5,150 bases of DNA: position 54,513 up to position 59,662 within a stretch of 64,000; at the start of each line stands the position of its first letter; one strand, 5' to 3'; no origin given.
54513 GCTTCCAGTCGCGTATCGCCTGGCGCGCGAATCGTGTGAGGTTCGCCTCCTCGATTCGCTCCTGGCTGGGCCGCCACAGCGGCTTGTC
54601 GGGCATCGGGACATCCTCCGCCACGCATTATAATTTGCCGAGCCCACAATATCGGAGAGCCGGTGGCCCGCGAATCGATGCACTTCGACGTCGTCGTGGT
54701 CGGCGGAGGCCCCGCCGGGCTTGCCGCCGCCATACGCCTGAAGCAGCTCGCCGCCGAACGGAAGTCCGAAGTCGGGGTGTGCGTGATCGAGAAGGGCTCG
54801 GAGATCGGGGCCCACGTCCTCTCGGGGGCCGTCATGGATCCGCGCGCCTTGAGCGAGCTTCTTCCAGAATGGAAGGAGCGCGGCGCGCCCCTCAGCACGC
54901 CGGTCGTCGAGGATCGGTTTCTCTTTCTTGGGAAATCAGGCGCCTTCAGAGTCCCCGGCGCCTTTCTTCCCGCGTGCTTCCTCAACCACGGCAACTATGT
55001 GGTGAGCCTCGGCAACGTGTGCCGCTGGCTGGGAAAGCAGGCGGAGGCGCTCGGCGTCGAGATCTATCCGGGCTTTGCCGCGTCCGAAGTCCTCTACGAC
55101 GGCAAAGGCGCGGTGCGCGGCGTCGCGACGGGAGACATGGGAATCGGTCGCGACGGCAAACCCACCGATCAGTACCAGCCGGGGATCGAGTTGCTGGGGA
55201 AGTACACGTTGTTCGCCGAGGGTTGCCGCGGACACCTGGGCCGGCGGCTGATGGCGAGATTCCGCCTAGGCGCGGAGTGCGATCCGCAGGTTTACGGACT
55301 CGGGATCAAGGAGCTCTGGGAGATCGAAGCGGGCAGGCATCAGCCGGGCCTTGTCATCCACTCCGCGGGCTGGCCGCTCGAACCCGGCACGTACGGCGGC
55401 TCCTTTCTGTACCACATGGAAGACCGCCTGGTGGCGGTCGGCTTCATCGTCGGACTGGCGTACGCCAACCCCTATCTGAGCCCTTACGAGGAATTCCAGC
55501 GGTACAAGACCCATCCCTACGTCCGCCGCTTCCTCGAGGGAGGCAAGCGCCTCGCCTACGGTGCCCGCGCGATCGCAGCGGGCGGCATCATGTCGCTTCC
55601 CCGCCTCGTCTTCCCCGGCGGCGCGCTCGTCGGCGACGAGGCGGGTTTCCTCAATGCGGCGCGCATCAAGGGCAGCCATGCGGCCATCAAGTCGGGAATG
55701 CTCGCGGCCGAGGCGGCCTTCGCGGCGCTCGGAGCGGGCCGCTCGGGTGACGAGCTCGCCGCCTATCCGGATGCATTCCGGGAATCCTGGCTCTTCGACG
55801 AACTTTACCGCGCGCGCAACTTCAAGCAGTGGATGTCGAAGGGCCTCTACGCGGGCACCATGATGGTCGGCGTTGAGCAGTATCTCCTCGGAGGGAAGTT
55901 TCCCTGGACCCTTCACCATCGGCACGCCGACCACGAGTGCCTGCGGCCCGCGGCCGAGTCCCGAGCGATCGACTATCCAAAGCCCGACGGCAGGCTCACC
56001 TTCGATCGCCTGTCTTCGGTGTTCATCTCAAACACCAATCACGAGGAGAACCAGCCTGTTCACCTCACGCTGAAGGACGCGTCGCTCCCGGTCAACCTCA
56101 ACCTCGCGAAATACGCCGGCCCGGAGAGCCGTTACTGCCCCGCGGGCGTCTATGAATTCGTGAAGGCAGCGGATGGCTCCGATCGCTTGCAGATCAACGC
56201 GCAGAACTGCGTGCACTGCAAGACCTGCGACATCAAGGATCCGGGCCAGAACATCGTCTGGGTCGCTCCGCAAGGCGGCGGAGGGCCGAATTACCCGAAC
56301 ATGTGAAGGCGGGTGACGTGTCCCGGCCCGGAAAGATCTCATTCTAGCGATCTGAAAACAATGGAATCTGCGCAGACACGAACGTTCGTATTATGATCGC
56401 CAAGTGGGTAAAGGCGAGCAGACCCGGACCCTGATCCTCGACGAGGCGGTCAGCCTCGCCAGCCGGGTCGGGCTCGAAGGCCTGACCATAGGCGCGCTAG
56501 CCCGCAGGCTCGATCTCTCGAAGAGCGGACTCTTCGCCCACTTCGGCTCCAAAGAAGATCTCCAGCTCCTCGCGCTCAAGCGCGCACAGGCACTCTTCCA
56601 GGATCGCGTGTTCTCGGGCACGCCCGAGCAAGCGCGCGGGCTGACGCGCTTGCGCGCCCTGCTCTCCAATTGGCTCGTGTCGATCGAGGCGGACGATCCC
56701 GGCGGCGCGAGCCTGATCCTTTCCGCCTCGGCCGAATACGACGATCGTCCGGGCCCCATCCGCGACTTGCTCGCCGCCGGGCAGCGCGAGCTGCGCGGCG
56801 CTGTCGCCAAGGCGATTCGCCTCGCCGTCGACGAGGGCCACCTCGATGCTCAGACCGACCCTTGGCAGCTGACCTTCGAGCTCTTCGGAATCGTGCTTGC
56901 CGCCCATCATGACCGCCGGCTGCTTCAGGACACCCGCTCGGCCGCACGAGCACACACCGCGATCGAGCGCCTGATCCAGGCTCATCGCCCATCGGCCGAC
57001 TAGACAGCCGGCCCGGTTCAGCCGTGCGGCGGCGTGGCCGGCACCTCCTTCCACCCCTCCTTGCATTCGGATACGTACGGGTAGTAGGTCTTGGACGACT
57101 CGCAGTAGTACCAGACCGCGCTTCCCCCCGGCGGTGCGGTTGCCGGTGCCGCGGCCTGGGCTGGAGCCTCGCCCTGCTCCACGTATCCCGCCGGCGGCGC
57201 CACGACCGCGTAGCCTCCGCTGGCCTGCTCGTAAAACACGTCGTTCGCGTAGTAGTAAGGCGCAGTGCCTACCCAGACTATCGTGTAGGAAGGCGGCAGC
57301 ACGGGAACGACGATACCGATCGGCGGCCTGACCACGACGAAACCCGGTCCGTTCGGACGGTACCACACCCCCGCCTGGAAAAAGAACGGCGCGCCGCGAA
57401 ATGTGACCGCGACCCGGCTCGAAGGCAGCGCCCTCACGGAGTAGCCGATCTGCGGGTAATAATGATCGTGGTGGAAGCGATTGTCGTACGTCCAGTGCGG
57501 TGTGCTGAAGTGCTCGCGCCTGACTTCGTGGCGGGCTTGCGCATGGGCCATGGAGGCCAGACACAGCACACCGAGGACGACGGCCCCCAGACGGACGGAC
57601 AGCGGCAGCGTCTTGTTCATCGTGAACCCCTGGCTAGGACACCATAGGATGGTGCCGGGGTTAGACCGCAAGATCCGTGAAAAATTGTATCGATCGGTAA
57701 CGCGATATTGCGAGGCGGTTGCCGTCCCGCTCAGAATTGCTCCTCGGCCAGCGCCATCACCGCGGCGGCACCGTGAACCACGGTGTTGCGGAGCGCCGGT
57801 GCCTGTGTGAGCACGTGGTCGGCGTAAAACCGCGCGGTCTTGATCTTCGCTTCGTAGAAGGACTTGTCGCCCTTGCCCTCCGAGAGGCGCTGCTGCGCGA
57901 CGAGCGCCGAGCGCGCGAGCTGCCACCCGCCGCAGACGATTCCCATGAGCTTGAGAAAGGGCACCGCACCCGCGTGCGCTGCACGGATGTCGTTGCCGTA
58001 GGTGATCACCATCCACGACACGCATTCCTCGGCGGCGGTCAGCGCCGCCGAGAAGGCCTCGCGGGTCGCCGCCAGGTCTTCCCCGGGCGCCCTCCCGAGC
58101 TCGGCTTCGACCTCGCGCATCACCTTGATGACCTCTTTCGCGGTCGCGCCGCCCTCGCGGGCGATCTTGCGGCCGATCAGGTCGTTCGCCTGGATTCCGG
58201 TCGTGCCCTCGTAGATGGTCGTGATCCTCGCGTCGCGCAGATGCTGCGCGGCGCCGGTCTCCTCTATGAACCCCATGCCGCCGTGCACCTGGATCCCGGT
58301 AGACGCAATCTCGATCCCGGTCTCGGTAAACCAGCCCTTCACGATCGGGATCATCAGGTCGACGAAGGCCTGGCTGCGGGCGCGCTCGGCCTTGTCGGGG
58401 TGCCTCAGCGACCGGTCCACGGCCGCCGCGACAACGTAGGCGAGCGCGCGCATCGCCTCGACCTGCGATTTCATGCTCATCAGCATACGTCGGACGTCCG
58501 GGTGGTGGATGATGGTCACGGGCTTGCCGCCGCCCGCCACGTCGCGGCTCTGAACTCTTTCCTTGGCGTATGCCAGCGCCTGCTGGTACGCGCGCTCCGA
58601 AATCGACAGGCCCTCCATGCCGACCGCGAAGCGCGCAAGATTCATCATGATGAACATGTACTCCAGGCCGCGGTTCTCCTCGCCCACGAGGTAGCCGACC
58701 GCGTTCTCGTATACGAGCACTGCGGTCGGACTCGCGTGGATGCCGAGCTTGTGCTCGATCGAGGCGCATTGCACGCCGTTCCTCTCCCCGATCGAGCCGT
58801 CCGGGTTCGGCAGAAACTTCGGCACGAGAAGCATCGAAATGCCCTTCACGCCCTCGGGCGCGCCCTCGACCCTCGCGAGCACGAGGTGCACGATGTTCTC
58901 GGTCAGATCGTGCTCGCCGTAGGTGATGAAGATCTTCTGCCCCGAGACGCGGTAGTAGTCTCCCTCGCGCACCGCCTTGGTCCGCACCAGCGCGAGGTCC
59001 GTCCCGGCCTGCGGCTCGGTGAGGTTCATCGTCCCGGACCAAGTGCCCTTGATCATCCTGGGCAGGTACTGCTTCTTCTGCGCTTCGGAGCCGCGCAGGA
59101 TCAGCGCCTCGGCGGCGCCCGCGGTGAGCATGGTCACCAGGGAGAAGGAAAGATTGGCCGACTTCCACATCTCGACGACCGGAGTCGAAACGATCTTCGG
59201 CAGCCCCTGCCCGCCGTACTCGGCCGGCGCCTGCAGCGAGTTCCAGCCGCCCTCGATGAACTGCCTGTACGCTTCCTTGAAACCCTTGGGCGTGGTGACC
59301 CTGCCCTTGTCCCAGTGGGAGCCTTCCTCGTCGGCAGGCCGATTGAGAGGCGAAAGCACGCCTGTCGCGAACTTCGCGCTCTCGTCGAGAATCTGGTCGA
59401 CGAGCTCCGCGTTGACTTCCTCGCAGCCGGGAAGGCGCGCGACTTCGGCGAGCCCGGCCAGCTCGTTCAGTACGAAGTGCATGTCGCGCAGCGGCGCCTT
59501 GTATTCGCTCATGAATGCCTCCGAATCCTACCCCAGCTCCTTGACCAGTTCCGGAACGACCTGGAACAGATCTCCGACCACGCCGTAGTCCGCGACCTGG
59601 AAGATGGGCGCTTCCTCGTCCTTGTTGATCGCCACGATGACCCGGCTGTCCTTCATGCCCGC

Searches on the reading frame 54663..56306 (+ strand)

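Call 48: search_protein_families(library=pfam, proteins=[window:54663-56306:+], max_evalue=0.00001)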
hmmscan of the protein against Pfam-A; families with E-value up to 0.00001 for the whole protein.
window:54663-56306:+ (547 aa): 5 families
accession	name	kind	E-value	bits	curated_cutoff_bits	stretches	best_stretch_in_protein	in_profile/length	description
PF05187.19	Fer4_ETF_QO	-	3.8e-50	168.8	24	1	443-544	1-103/104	Electron transfer flavoprotein-ubiquinone oxidoreductase, 4Fe-4S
PF21162.3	ETFQO_UQ-bd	-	5.5e-42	142.7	27.7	1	211-304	1-96/96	ETF-QO, ubiquinone-binding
PF01266.30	DAO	-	7.7e-08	32.7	27.9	0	9-51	1-37/353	FAD dependent oxidoreductase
PF13450.12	NAD_binding_8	-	4e-06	27.4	21.9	0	12-57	1-40/68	NAD(P)-binding Rossmann-like domain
PF00890.30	FAD_binding_2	-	6.5e-06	26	20.4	0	9-56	1-43/414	FAD binding domain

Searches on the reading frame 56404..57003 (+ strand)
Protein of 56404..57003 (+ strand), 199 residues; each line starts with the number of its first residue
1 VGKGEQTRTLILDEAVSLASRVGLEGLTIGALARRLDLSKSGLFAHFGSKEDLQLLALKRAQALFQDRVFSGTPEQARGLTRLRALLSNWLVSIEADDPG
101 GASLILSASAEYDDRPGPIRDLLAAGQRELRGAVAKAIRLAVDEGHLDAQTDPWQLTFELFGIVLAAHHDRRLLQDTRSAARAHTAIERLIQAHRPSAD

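Call 48: search_protein_families(library=pfam, proteins=[window:56404-57003:+], max_evalue=0.00001)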
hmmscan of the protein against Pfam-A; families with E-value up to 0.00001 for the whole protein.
window:56404-57003:+ (199 aa): 2 families
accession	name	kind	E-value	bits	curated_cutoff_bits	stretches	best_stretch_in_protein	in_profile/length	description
PF16925.10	TetR_C_13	-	1e-26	93.9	27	1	79-187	1-109/109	Tetracyclin repressor-like, C-terminal domain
PF00440.29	TetR_N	-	4.1e-11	42.9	24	1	11-53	1-43/47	Bacterial regulatory proteins, tetR family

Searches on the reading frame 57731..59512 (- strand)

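Call 49: search_protein_families(library=pfam, proteins=[window:57731-59512:-], max_evalue=0.00001)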
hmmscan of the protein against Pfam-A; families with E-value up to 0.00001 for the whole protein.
window:57731-59512:- (593 aa): 5 families
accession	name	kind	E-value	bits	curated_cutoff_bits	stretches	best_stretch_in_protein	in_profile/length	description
PF12806.12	Acyl-CoA_dh_C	-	7.9e-33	113.7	30.3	1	466-588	3-123/124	Acetyl-CoA dehydrogenase C-terminal like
PF00441.29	Acyl-CoA_dh_1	-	1.5e-25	90.5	22.4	1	280-445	1-145/150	Acyl-CoA dehydrogenase, C-terminal domain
PF02771.21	Acyl-CoA_dh_N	-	3.2e-14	53.7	22.9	1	41-156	7-112/113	Acyl-CoA dehydrogenase, N-terminal domain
PF02770.24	Acyl-CoA_dh_M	-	6.5e-13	49.1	33.3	1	162-270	2-96/97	Acyl-CoA dehydrogenase, middle domain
PF22924.1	ACOX_C_alpha1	-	7.7e-07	29.5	27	1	289-438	3-157/169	Acyl-CoA oxidase, C-alpha1 domain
